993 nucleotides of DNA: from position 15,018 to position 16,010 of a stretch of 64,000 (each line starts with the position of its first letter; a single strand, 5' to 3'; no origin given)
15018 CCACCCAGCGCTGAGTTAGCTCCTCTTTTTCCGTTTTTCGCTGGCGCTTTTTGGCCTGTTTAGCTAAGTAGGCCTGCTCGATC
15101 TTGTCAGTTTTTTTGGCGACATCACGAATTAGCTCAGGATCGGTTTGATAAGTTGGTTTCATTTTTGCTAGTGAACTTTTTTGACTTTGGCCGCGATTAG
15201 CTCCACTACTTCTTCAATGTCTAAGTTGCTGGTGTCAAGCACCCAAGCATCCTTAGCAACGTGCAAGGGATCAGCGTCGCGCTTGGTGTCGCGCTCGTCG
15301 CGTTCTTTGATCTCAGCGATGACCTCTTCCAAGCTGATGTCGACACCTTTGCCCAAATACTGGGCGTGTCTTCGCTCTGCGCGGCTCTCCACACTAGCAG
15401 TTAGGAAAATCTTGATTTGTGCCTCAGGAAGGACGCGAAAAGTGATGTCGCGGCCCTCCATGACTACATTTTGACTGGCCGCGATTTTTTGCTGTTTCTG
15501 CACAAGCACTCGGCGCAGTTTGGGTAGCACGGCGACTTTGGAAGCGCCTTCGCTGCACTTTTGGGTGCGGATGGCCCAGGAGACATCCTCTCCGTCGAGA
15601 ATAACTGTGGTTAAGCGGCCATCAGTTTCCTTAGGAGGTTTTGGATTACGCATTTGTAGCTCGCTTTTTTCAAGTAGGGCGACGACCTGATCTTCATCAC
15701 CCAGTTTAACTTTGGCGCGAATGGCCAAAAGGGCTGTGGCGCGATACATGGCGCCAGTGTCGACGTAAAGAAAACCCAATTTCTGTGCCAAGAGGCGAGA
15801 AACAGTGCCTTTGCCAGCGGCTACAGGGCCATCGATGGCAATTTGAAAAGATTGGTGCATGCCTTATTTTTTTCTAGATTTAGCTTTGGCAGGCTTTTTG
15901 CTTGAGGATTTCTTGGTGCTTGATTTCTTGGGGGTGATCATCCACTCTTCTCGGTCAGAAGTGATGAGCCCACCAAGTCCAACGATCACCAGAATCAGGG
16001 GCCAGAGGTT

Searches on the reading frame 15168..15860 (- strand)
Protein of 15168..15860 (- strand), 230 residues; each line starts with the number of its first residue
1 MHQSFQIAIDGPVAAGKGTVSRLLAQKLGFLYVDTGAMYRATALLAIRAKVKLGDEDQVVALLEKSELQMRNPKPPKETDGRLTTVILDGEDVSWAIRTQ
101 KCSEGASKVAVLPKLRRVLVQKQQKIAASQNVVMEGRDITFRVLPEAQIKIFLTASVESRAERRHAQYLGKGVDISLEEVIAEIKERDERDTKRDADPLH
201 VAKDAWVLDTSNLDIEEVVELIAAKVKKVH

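Call 65: search_protein_families(library=ncbifam, proteins=[window:15168-15860:-], max_evalue=0.001)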
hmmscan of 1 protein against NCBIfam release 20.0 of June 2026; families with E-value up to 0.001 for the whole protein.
window:15168-15860:- (230 aa): 14 families
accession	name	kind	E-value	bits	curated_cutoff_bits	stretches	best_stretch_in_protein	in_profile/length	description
TIGR00017.1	cmk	equivalog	3.7e-73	245.8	135.55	1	4-224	2-215/217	(d)CMP kinase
NF010004.0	PRK13477.1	equivalog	3.7e-63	213.7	524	1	7-224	288-501/514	bifunctional pantoate--beta-alanine ligase/(d)CMP kinase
NF008816.0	PRK11860.1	equivalog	3.3e-60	203.9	943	1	7-228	446-656/662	bifunctional 3-phosphoshikimate 1-carboxyvinyltransferase/cytidylate kinase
NF007071.0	PRK09518.1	equivalog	7e-49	167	953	1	4-224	4-223/706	bifunctional cytidylate kinase/GTPase Der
TIGR02173.1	cyt_kin_arch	equivalog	2.1e-13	50.6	102.1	1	117-226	59-168/169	(d)CMP kinase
NF002988.0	PRK03731.1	equivalog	0.00014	21.6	161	0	8-47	6-45/174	shikimate kinase AroL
NF003012.0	PRK03839.1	equivalog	0.00016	21.7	152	0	6-41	2-37/180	putative kinase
NF003456.0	PRK05057.1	equivalog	0.00017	21.6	195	0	6-35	6-35/173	shikimate kinase AroK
TIGR01351.1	adk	subfamily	0.00019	21.2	168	1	9-42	4-37/212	adenylate kinase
NF001385.0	PRK00279.2-3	equivalog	0.00023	20.8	315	1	5-42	5-42/213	adenylate kinase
NF001381.0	PRK00279.1-3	equivalog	0.00033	20.4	187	1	7-56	3-48/188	adenylate kinase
NF011105.0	PRK14532.1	equivalog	0.00038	20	162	0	8-67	4-57/189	adenylate kinase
NF002700.0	PRK02496.1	equivalog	0.00063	19.4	262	0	10-67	7-58/184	adenylate kinase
NF040667.1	hom_kin_desulfo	exception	0.00094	19.1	197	0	11-42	7-38/163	homoserine kinase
